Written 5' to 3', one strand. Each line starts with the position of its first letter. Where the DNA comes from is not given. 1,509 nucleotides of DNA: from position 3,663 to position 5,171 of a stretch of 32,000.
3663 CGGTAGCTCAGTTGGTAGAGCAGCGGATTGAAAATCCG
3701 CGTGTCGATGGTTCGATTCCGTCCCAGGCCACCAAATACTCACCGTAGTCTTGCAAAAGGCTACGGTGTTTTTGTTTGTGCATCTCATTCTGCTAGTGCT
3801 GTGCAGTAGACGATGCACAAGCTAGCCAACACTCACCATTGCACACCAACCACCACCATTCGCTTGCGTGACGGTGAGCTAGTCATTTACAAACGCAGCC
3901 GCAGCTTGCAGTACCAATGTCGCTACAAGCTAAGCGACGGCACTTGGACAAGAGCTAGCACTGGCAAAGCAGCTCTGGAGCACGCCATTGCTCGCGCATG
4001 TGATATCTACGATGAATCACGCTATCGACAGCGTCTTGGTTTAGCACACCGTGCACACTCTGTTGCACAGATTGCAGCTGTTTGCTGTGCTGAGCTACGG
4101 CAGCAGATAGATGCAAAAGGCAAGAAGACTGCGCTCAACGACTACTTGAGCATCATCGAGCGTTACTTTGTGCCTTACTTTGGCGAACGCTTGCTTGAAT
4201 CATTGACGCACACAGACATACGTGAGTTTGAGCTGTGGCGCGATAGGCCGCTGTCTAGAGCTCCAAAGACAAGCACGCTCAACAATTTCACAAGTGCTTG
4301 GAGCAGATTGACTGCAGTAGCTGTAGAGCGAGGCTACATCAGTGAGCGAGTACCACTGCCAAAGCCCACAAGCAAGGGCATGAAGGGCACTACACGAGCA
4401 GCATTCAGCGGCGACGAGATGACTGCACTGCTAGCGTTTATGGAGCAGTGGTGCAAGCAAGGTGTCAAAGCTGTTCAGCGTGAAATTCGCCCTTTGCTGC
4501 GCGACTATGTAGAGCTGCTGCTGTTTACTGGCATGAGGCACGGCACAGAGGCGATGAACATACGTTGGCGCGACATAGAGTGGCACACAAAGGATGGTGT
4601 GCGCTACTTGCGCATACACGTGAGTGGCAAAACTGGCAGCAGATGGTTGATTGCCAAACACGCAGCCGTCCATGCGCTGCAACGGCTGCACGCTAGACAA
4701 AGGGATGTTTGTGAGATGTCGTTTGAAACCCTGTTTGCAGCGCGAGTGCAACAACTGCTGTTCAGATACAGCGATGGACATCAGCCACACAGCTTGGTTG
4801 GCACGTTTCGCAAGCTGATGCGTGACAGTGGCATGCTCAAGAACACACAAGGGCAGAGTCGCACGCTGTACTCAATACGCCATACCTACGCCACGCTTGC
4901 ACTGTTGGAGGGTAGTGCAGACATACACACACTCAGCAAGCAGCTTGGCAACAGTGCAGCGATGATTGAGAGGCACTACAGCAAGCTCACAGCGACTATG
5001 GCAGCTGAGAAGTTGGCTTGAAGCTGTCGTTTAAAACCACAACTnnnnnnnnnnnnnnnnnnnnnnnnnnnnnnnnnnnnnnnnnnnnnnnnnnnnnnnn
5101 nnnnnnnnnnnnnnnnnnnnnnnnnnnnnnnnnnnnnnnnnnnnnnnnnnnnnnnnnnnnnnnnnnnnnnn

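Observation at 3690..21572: Two head-to-tail copies of an ~8.9-kb integrative element at tRNA-Phe, with three 45-bp att copies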

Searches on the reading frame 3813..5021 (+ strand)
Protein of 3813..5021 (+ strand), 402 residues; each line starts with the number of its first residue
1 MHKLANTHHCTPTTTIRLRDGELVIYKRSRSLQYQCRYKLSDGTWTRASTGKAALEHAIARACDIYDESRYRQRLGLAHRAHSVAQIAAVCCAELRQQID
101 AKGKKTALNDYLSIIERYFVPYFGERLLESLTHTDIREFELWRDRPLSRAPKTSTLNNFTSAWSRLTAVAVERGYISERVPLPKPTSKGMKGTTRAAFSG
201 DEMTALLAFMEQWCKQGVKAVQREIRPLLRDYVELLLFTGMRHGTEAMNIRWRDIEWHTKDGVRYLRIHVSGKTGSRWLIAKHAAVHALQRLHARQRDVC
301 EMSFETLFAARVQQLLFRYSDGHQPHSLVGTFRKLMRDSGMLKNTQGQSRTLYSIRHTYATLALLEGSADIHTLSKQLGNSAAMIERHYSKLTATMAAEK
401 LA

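Call 7: search_protein_families(library=pfam, proteins=[window:3813-5021:+], max_evalue=0.01)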
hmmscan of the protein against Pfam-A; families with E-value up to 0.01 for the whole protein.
window:3813-5021:+ (402 aa): 1 family
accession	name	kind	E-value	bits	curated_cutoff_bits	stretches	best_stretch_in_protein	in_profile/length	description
PF14659.12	Phage_int_SAM_3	-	0.0038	17.8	22.6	1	105-139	19-53/58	Phage integrase, N-terminal SAM-like domain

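Call 11: search_protein_families(library=padloc, proteins=[window:3813-5021:+], max_evalue=0.01)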
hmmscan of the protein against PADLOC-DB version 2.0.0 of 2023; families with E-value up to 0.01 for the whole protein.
window:3813-5021:+ (402 aa): 0 families

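Call 12: search_protein_families(library=ncbifam, proteins=[window:3813-5021:+], max_evalue=0.01)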
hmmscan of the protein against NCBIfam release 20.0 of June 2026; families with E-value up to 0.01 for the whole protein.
window:3813-5021:+ (402 aa): 2 families
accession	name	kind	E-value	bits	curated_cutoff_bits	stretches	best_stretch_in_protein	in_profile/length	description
NF040815.2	recomb_XerA_Arch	equivalog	3.6e-08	33.3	220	1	105-392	14-254/263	site-specific tyrosine recombinase/integron integrase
NF003462.0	PRK05084.1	equivalog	0.00016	20.5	267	1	197-397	161-349/360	tyrosine recombinase XerS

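Call 13: search_protein_families(library=phrogs, proteins=[window:3813-5021:+], max_evalue=0.01)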
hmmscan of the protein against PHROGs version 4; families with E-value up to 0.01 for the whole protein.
window:3813-5021:+ (402 aa): 3 families
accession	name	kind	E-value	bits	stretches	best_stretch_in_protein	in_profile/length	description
phrog_1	-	integration and excision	4e-31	109.9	1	25-399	112-442/611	integrase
phrog_216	-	integration and excision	3.2e-11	43.9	1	157-398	16-230/301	integrase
phrog_7685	-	integration and excision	0.00026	21.6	1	345-399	176-230/240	integrase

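Call 14: find_encoding_contigs(protein=window:3813-5021:+, flank=10000, max_places=10)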
Protein window:3813-5021:+ (402 aa): no gene with exactly this product is on record in the collection.

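Call 16: find_related_loci(query=window:3813-5021:+, collection=genome_contigs, flank=10000)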
Query window:3813-5021:+ (402 aa) in genome_contigs; peptide patterns used: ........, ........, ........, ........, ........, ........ (x = any residue, [..] = any of these).
47 stretches matched a pattern; 6 encode a relative of the query (tblastn E <= 1e-3); 6 distinct loci.
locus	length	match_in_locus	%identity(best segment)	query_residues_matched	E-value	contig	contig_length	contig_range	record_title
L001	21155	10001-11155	81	18-402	0e+0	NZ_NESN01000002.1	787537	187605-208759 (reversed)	Limnohabitans parvus II-B4 LimC-II-B4-C2, whole genome shotgun sequence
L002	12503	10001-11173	79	12-402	0e+0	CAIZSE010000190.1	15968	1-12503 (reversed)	MAG: uncultured Burkholderiales bacterium isolate Loc090519-6m_bin-0266 genome assembly, contig: bin-0266:190/190, whole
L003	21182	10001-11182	77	9-402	0e+0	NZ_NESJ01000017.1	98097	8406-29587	Limnohabitans sp. 2KL-51 LimC-2KL-51-C17, whole genome shotgun sequence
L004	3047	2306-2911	79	12-213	2e-111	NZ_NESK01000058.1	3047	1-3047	Limnohabitans sp. 2KL-17 LimC-2KL-17-C58, whole genome shotgun sequence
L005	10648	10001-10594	70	12-209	2e-91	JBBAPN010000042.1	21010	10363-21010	MAG: Polaromonas sp. isolate EUL_168 ctg42-EUL_168, whole genome shotgun sequence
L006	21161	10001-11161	79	16-402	0e+0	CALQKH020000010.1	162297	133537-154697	MAG: Akkermansia muciniphila isolate HRSG-E13-bin-26 genome assembly, contig: HRSG-E13-C17, whole genome shotgun sequenc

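Call 38: find_homologous_proteins(query=window:3813-5021:+, max_evalue=1e-50)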
Query window:3813-5021:+ (402 aa): 2399 proteins with E <= 1e-50 among 8000 candidates; the best 120 are listed.
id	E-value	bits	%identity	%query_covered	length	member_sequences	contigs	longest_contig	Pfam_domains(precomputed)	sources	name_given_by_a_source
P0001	1.0e-260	882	97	100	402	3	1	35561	PF00589.28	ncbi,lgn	-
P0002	1.6e-257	872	96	100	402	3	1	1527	PF00589.28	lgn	-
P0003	5.4e-254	860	96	100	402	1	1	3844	-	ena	-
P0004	6.0e-225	765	84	100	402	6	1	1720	-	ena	-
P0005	1.5e-224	763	86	97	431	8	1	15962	-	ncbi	-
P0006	1.5e-223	760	83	100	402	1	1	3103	-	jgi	-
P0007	1.5e-222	757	83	100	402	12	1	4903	-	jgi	jgi:integrase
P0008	2.8e-220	749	81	100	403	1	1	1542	-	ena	-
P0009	2.1e-214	730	82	97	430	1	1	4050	PF00589.28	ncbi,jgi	jgi:integrase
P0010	5.6e-214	728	80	98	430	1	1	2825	PF00589.28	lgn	-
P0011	5.8e-213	725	78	99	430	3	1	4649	PF00589.28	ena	-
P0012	6.5e-212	722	81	97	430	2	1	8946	PF00589.28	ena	-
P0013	9.1e-212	721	81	97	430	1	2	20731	PF00589.28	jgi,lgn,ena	-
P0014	1.1e-211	721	80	97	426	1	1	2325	-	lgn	-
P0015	2.4e-211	720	81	97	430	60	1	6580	-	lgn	-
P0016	3.3e-211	719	79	100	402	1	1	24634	PF14659.13,PF00589.28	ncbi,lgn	-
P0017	2.8e-210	716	79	98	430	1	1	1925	PF00589.28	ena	-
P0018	3.4e-210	716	78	99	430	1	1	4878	PF00589.28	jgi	jgi:integrase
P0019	4.0e-210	716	80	97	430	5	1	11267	PF00589.28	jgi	jgi:integrase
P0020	9.4e-210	715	77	100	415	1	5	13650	PF00589.28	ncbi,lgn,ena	-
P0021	9.7e-210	714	79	98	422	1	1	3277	PF00589.28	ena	-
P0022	2.4e-209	713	77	99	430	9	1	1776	PF00589.28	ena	-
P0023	3.1e-209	713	80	97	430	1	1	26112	PF00589.28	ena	-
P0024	3.9e-209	712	79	97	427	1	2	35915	PF00589.28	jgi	jgi:integrase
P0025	4.4e-209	712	80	97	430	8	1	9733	PF00589.28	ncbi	-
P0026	4.6e-209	712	80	97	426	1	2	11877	PF00589.28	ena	-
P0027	5.3e-209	712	78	98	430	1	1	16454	PF00589.28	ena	-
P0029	1.1e-208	711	79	97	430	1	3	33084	PF00589.28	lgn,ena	-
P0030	1.3e-208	711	78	98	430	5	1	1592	PF00589.28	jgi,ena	-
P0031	2.5e-208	710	79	97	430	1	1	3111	PF00589.28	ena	-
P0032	3.7e-208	709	81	96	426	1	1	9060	PF00589.28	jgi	jgi:integrase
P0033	4.1e-208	709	79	98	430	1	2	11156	PF00589.28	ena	-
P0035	5.3e-208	709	79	98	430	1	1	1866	PF00589.28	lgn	-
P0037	6.8e-208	708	78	98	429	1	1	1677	PF00589.28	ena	-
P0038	6.9e-208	708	78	98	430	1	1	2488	PF00589.28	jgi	jgi:integrase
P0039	6.9e-208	708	79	97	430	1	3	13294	PF00589.28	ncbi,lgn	-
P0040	8.3e-208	708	77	98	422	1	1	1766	PF00589.28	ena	-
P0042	4.3e-207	706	78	98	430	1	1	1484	PF00589.28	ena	-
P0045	6.5e-207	705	78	99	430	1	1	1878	PF00589.28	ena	-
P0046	1.5e-206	704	78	98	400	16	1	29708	PF00589.28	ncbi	-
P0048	1.8e-206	704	78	98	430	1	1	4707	PF00589.28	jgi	jgi:integrase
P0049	2.4e-206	703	78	97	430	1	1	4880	PF00589.28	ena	-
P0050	2.9e-206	703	79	96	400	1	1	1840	PF00589.28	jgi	jgi:integrase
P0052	3.4e-206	703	78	98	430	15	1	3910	PF00589.28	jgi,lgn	jgi:integrase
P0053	4.6e-206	702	77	98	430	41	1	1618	PF00589.28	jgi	jgi:integrase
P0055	6.1e-206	702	78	98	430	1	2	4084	PF00589.28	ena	-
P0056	6.8e-206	702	76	100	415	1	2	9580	PF00589.28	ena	-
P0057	1.2e-205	701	77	98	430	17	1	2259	PF00589.28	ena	-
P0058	1.5e-205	701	78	98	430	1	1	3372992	PF00589.28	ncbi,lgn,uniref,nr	ncbi:tyrosine-type recombinase/integrase [Limnohabitans sp. 63ED37-2]|uniref:tyrosine-type recombina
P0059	2.7e-205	700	79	96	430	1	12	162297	PF00589.28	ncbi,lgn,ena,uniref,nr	ncbi:tyrosine-type recombinase/integrase [Limnohabitans sp. Rim8]|uniref:tyrosine-type recombinase/i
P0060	3.7e-205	699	79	96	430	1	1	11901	PF00589.28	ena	-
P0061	4.3e-205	699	79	97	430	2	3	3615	PF00589.28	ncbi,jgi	jgi:integrase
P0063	6.7e-205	699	78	96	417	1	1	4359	PF00589.28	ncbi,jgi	jgi:integrase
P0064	7.1e-205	698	78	97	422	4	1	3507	PF00589.28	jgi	jgi:integrase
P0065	8.6e-205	698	75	100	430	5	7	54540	PF00589.28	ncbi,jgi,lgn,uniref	ncbi:MAG: tyrosine-type recombinase/integrase [Limnohabitans sp.]|jgi:integrase|uniref:tyrosine-type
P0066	1.5e-204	697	77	98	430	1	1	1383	PF00589.28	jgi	jgi:integrase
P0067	1.8e-204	697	77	98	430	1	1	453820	PF00589.28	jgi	jgi:integrase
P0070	1.4e-203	694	78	96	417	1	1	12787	PF00589.28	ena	-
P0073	2.0e-203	694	76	98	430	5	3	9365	PF00589.28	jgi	jgi:integrase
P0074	2.3e-203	693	76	97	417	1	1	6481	PF00589.28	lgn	-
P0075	2.4e-203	693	77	97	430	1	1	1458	PF00589.28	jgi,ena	-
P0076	2.8e-203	693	77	98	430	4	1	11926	PF00589.28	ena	-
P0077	8.7e-203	692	77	97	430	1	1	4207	PF00589.28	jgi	jgi:integrase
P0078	1.6e-202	691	76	98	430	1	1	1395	PF00589.28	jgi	jgi:integrase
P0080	3.2e-202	690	76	98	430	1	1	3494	PF00589.28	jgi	jgi:integrase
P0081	3.3e-202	690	77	98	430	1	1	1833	PF00589.28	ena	-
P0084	8.4e-201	685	75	97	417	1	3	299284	PF00589.28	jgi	jgi:integrase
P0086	1.7e-200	684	76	97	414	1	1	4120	PF00589.28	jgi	jgi:integrase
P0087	1.7e-200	684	76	97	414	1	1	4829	PF00589.28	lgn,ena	-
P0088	4.2e-200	683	76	97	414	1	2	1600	PF00589.28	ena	-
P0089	4.2e-200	683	76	97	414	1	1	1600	PF00589.28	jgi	jgi:integrase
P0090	7.0e-199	679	77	96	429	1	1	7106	PF00589.28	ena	-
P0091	1.8e-198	677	77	96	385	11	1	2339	PF00589.28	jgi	jgi:integrase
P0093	2.8e-197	673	75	97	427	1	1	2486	PF00589.28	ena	-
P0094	4.3e-197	673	74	98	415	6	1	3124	PF00589.28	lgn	-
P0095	4.6e-197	673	78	92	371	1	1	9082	PF00589.28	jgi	jgi:integrase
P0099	1.6e-194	664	73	100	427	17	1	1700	PF00589.28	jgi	jgi:integrase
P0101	5.9e-194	663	74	97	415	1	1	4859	PF00589.28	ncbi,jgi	jgi:integrase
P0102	7.6e-194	662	74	98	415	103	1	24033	PF00589.28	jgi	jgi:integrase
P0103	1.1e-193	662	77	94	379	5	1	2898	PF00589.28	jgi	-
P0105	2.3e-193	661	74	97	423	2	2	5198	PF00589.28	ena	-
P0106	2.8e-193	660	73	98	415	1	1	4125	PF00589.28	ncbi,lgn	-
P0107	4.8e-193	660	74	97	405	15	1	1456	PF00589.28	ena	-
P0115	1.4e-191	655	73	97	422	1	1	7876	PF00589.28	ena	-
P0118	2.5e-191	654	72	100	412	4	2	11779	PF00589.28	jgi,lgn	-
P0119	3.6e-191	653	72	98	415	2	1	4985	PF00589.28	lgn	-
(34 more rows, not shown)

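Call 39: find_encoding_contigs(protein=P0001, flank=10000, max_places=6)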
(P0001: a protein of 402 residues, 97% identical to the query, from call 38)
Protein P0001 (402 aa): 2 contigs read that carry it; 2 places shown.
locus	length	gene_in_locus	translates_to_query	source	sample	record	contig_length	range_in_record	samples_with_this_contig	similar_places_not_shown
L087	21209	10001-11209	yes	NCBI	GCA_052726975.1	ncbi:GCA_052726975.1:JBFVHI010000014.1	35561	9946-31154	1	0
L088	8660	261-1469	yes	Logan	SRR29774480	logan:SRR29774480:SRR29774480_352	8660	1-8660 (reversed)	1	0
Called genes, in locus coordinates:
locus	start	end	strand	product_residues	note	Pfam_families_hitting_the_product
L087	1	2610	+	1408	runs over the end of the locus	PF04997:RNA_pol_Rpb1_1, PF00623:RNA_pol_Rpb1_2, PF04983:RNA_pol_Rpb1_3, PF05000:RNA_pol_Rpb1_4, PF04998:RNA_pol_Rpb1_5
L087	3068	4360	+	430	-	PF04932:Wzy_C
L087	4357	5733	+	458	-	PF01029:NusB (faint), PF22458:RsmF-B_ferredox, PF01189:Methyltr_RsmB-F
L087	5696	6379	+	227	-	PF14334:DUF4390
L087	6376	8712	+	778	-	PF00672:HAMP, PF00989:PAS (weak), PF13188:PAS_8 (weak), PF00512:HisKA, PF13581:HATPase_c_2 (faint), PF02518:HATPase_c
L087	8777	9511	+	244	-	PF00072:Response_reg, PF02954:HTH_8 (faint)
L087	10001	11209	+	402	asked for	PF00589:Phage_integrase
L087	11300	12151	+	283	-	-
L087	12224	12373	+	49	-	PF01527:HTH_Tnp_1, PF13518:HTH_28 (weak)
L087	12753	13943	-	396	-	PF02253:PLA1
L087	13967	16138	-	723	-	PF00580:UvrD-helicase, PF13245:AAA_19, PF13361:UvrD_C, PF13538:UvrD_C_2 (faint)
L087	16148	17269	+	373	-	PF13776:DUF4172, PF02661:Fic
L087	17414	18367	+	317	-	PF03547:Mem_trans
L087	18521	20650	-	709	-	PF17764:PriA_3primeBD, PF00270:DEAD, PF04851:ResIII, PF18319:Zn_ribbon_PriA, PF00271:Helicase_C (weak), PF18074:PriA_C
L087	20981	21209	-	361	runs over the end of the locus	PF01208:URO-D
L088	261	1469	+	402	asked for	PF00589:Phage_integrase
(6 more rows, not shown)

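Call 40: find_encoding_contigs(protein=P0003, flank=10000, max_places=6)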
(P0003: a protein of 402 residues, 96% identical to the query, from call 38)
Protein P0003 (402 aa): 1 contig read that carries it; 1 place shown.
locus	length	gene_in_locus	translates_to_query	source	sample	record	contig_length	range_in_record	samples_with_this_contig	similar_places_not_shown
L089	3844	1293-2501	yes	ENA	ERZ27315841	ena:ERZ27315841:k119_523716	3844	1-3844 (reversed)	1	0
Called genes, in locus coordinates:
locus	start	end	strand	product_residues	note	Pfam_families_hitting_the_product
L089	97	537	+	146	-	PF20346:DUF6641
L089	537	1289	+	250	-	-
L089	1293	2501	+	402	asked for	-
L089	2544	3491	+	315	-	-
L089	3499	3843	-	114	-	?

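Call 41: find_encoding_contigs(protein=P0002, flank=10000, max_places=6)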
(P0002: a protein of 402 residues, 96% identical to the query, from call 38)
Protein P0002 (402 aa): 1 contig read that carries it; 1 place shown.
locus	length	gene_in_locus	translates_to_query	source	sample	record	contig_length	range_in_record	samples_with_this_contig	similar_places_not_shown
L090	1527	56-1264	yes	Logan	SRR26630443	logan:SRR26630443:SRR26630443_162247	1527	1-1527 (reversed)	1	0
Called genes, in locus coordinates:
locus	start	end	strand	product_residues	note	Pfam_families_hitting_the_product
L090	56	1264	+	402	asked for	PF00589:Phage_integrase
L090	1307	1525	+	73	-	?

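Call 44: search_protein_families(library=pfam, proteins=[L089:2544-3491:+, L087:11300-12151:+], max_evalue=0.1)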
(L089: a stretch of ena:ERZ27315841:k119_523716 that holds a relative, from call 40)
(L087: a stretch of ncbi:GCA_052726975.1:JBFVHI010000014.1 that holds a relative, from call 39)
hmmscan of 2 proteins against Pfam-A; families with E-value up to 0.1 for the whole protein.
L089:2544-3491:+ (315 aa): 4 families
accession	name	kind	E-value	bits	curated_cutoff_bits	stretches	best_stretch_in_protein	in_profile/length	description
PF02706.20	Wzz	-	1.8e-08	35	25.5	1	12-87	1-76/91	Chain length determinant protein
PF13807.11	GNVR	-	0.0011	19.3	27.7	1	259-290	50-81/82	G-rich domain on putative tyrosine kinase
PF01618.21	MotA_ExbB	-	0.062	13.5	22.9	0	30-47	89-106/127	MotA/TolQ/ExbB proton channel family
PF17107.11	SesA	-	0.092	13.3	26.3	0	147-229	29-112/122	N-terminal domain on NACHT_NTPase and P-loop NTPases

L087:11300-12151:+ (283 aa): 2 families
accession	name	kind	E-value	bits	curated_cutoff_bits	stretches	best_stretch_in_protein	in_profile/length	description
PF02706.20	Wzz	-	0.00015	22.4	25.5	1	6-54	11-65/91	Chain length determinant protein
PF13807.11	GNVR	-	0.00022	21.5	27.7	1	230-261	50-81/82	G-rich domain on putative tyrosine kinase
